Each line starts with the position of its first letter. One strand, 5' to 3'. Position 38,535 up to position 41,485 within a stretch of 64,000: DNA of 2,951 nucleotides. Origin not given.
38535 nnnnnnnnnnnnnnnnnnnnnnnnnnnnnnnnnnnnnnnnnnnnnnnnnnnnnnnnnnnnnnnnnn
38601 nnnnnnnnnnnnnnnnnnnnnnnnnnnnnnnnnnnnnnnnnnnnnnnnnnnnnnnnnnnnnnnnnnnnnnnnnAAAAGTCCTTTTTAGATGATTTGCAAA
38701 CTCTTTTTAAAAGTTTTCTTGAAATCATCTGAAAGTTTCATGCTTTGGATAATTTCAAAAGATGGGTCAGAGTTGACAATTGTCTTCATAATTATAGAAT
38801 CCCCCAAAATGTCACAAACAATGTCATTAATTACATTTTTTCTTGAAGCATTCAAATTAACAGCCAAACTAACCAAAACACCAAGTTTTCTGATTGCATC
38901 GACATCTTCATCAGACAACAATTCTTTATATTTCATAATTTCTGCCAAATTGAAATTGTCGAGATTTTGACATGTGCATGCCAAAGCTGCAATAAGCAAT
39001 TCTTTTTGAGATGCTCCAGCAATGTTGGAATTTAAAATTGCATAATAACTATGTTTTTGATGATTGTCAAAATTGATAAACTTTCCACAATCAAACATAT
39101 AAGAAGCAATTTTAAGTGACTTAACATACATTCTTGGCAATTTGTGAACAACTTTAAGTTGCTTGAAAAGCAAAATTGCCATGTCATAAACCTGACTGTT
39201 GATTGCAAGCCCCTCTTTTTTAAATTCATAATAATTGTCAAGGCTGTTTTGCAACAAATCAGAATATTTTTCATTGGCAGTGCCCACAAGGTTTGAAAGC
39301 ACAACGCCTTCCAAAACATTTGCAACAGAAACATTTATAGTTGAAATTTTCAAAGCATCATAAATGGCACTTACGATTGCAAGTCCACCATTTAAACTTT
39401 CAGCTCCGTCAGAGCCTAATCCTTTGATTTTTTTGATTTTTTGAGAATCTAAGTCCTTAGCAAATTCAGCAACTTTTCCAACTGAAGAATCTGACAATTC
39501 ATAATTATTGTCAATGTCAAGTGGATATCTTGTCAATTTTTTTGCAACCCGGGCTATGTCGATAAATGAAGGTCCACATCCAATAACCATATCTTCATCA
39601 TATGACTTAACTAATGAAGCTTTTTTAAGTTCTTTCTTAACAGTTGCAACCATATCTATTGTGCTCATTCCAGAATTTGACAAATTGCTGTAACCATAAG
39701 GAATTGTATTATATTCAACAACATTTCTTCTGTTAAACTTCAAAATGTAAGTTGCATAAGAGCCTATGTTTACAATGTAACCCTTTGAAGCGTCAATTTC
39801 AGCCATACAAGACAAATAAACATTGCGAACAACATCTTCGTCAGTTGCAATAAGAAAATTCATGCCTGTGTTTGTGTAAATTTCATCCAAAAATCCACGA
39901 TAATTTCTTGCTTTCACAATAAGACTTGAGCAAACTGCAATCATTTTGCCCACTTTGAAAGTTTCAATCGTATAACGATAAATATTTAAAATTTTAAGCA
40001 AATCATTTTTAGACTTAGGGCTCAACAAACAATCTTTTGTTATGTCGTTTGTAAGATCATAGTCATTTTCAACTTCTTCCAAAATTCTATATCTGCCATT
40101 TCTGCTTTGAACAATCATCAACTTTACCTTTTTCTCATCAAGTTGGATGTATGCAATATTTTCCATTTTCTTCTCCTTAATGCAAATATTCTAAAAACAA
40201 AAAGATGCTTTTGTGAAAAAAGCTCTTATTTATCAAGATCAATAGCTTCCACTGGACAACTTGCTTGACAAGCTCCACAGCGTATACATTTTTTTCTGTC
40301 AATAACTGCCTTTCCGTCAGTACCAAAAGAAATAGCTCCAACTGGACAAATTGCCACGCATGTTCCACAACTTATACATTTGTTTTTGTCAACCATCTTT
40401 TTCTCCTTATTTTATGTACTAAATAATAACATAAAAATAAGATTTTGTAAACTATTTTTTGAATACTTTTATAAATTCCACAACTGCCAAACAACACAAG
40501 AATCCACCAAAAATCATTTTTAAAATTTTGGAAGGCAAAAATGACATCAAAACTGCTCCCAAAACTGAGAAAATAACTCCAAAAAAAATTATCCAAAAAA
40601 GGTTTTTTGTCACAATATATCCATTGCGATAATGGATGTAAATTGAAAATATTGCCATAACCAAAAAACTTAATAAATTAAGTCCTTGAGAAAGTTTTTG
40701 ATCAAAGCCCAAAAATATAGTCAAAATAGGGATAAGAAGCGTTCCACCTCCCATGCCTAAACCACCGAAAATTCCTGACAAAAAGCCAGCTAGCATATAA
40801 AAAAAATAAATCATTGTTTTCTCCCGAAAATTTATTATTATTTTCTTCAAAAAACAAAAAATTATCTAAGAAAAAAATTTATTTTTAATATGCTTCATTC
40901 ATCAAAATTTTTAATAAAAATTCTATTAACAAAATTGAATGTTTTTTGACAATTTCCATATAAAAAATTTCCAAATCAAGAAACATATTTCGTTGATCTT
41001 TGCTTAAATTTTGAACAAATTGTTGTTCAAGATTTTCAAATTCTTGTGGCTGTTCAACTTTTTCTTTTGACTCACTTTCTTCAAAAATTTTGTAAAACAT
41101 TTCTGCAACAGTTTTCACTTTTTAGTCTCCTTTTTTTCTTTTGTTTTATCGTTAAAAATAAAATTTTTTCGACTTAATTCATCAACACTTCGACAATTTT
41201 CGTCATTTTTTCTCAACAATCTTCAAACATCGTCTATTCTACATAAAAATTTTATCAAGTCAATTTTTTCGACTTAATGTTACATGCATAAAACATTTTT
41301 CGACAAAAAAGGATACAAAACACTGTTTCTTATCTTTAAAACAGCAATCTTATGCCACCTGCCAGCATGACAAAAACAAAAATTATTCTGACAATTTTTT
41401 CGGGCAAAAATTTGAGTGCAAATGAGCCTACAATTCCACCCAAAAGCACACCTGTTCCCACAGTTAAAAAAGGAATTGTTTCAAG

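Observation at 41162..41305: Cluster of five same-orientation Spo0A-box-like heptamers plus a 17-bp perfect repeat spaced exactly 100 bp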

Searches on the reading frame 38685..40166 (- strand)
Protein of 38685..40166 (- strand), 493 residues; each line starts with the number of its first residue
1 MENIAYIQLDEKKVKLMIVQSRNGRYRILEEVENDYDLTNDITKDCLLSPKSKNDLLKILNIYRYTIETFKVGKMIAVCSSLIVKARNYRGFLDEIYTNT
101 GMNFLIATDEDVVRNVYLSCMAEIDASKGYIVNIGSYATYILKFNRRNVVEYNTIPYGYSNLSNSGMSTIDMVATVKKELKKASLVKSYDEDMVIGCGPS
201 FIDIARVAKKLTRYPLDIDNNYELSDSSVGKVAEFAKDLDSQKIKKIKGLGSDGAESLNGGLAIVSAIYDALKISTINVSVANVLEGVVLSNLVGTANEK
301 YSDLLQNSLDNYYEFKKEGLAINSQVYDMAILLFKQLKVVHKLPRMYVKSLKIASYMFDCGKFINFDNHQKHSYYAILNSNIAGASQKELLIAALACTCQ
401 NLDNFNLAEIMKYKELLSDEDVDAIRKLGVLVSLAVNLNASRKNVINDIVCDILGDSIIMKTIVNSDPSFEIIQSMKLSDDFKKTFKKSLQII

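Call 9: search_protein_families(library=pfam, proteins=[window:38685-40166:-], max_evalue=0.01)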
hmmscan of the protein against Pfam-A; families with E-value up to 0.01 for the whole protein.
window:38685-40166:- (493 aa): 2 families
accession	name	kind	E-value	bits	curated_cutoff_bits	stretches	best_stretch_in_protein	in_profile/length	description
PF02541.22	Ppx-GppA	-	4.6e-14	53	27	1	18-293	2-282/285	Ppx/GppA phosphatase family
PF21447.3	Ppx-GppA_III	-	2.7e-13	50.6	27.3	1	325-451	22-145/177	Ppx/GppA phosphatase, domain III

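Call 10: search_protein_families(library=ncbifam, proteins=[window:38685-40166:-], max_evalue=0.01)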
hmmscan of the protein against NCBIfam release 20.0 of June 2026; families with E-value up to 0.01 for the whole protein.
window:38685-40166:- (493 aa): 4 families
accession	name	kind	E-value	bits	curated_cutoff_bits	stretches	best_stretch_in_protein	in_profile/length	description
TIGR03706.1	exo_poly_only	exception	6.5e-29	101.2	307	1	14-292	12-298/300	exopolyphosphatase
NF008108.0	PRK10854.1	equivalog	1.3e-12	46.7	864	1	246-398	259-411/513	exopolyphosphatase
NF008260.0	PRK11031.1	equivalog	7e-12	45.1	624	1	246-442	253-441/496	guanosine-5'-triphosphate,3'-diphosphate diphosphatase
NF010426.0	PRK13852.1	equivalog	0.0097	15.1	206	0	165-276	63-171/295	type IV secretion system protein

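Call 95: list_cluster_members(proteins=[window:38685-40166:-, window:41336-41740:-, window:21697-22731:-])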
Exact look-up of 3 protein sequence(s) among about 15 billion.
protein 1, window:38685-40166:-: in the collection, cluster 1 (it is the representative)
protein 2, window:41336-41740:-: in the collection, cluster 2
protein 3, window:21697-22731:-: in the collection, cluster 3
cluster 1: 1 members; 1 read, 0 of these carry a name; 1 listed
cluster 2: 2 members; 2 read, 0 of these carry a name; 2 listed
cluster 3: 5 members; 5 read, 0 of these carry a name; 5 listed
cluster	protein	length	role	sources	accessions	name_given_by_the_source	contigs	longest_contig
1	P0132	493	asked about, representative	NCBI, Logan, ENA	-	-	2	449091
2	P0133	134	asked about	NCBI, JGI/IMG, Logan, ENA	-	-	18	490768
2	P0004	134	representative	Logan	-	-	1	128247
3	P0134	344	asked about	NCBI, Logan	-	-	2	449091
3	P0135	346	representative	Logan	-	-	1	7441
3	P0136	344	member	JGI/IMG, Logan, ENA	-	-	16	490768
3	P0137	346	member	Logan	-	-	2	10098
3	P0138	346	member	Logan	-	-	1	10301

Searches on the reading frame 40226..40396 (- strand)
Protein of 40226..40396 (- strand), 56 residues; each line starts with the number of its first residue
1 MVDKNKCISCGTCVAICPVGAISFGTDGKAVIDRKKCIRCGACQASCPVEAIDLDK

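Call 9: search_protein_families(library=pfam, proteins=[window:40226-40396:-], max_evalue=0.01)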
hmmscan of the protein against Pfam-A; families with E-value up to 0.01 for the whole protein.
window:40226-40396:- (56 aa): 16 families
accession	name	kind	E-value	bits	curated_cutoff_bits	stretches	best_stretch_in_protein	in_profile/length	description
PF00037.32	Fer4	-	4.6e-18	64.6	21.1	2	2-23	3-24/24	4Fe-4S binding domain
PF12838.12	Fer4_7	-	5.6e-16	59.2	27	2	6-51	1-52/52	4Fe-4S dicluster domain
PF13237.11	Fer4_10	-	4.4e-15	55.8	25.5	2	2-48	4-53/53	4Fe-4S dicluster domain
PF12837.12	Fer4_6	-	9.8e-15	54.1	25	2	2-22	4-24/24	4Fe-4S binding domain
PF12797.12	Fer4_2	-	4.7e-13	48.6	24.5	2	29-49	2-22/22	4Fe-4S binding domain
PF14697.11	Fer4_21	-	7e-11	42.5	35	1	2-53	3-58/59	4Fe-4S dicluster domain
PF13187.11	Fer4_9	-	8.7e-10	38.9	27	1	6-52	1-52/52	4Fe-4S dicluster domain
PF12800.12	Fer4_4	-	1.3e-09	38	24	2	5-20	2-17/17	4Fe-4S binding domain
PF13484.11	Fer4_16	-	1.7e-08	35.5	30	2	6-37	1-29/66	4Fe-4S double cluster binding domain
PF25160.1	LdpA_Fe-S-bd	-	7.2e-08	32.5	27.6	2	2-23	23-44/49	LdpA Fe-S cluster-binding domain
PF13183.11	Fer4_8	-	2.5e-07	31.5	27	2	5-21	3-19/68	4Fe-4S dicluster domain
PF12798.12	Fer4_3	-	4.6e-07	30.6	27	2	7-21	1-15/15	4Fe-4S binding domain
PF13459.11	Fer4_15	-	1.1e-06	29.7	22.4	1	2-31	3-31/66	4Fe-4S single cluster domain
PF13370.11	Fer4_13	-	1.8e-06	29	24.5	1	2-18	1-17/58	4Fe-4S single cluster domain of Ferredoxin I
PF13534.11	Fer4_17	-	6.7e-05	23.8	22.2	0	35-49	44-58/61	4Fe-4S dicluster domain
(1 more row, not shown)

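Call 10: search_protein_families(library=ncbifam, proteins=[window:40226-40396:-], max_evalue=0.01)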
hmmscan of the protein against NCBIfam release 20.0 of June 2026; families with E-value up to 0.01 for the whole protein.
window:40226-40396:- (56 aa): 113 families (the best 25 are shown)
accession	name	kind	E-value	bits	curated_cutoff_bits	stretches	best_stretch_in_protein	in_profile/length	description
NF058577.1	FdxA_fam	equivalog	3.3e-16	59.2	65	1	4-51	6-52/52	4Fe-4S ferredoxin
TIGR04105.1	FeFe_hydrog_B1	subfamily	8.7e-14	51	450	2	13-52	166-205/462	monomeric [FeFe] hydrogenase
NF038196.1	ferrodoxin_EFR1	subfamily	1.4e-13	51.5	75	1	4-56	183-233/242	EFR1 family ferrodoxin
NF040864.1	HgcB_ferredoxin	equivalog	1.8e-13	50.1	99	1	2-54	11-63/93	mercury methylation ferredoxin HgcB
NF045874.1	Vhu_polyferre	exception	9.2e-12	44.4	600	1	5-52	128-174/381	F420-non-reducing hydrogenase associated-polyferredoxin VhuB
NF040770.1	hetero_SS_HdrA2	exception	1.9e-11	42.8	1100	1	2-55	574-626/777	CoB-CoM heterodisulfide reductase HdrA2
NF042909.1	FMH_DH_FwdF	exception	2.7e-11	43.2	375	1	2-55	254-314/336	tungsten-dependent formylmethanofuran dehydrogenase subunit FwdF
TIGR03294.1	FrhG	equivalog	2.9e-11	43.6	245.5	1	2-49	171-217/228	coenzyme F420 hydrogenase subunit gamma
TIGR02179.1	PorD_KorD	subfamily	4.1e-11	42.8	60.05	1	2-54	22-74/78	2-oxoacid:acceptor oxidoreductase, delta subunit, pyruvate/2-ketoisovalerate family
TIGR02700.1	flavo_MJ0208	hypoth_equivalog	8.3e-11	41.6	251.35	1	1-53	144-195/234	dihydromethanopterin reductase (acceptor)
NF040684.1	PorD_Arch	equivalog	1.4e-10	41.1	120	1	2-54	29-81/85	pyruvate synthase subunit PorD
TIGR01971.1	NuoI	subfamily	2.4e-10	40.1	113.05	2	2-27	78-103/121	NADH-quinone oxidoreductase, chain I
TIGR04395.1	cutC_activ_rSAM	equivalog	4.1e-10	39.4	360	1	1-53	50-104/309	choline TMA-lyase-activating enzyme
NF045490.1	FdxA_Protbact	equivalog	6.6e-10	39.2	135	2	30-55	33-58/104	ferredoxin FdxA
NF043039.1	HgcAB_like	equivalog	6.8e-10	39.1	285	1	2-52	297-349/350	HgcAB-like fusion protein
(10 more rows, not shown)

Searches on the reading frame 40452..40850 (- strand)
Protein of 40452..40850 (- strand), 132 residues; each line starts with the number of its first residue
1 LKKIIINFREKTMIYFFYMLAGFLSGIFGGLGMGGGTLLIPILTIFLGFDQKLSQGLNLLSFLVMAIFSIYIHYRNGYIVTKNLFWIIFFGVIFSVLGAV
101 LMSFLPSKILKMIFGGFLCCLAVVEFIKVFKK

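Call 9: search_protein_families(library=pfam, proteins=[window:40452-40850:-], max_evalue=0.01)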
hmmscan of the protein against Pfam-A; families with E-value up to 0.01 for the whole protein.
window:40452-40850:- (132 aa): 1 family
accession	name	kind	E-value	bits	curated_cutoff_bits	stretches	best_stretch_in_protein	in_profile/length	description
PF01925.25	TauE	-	4.9e-19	69.4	32.6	1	19-127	2-109/237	Sulfite exporter TauE/SafE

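Call 10: search_protein_families(library=ncbifam, proteins=[window:40452-40850:-], max_evalue=0.01)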
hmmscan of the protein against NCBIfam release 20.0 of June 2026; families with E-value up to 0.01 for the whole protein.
window:40452-40850:- (132 aa): 0 families

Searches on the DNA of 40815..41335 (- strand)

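Call 87: search_dna_similar(query=window:40815-41335:-, collection=phages, mode=distant, max_evalue=0.01, max_rows=10)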
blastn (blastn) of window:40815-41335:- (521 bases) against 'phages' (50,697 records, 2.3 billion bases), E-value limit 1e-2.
No match.
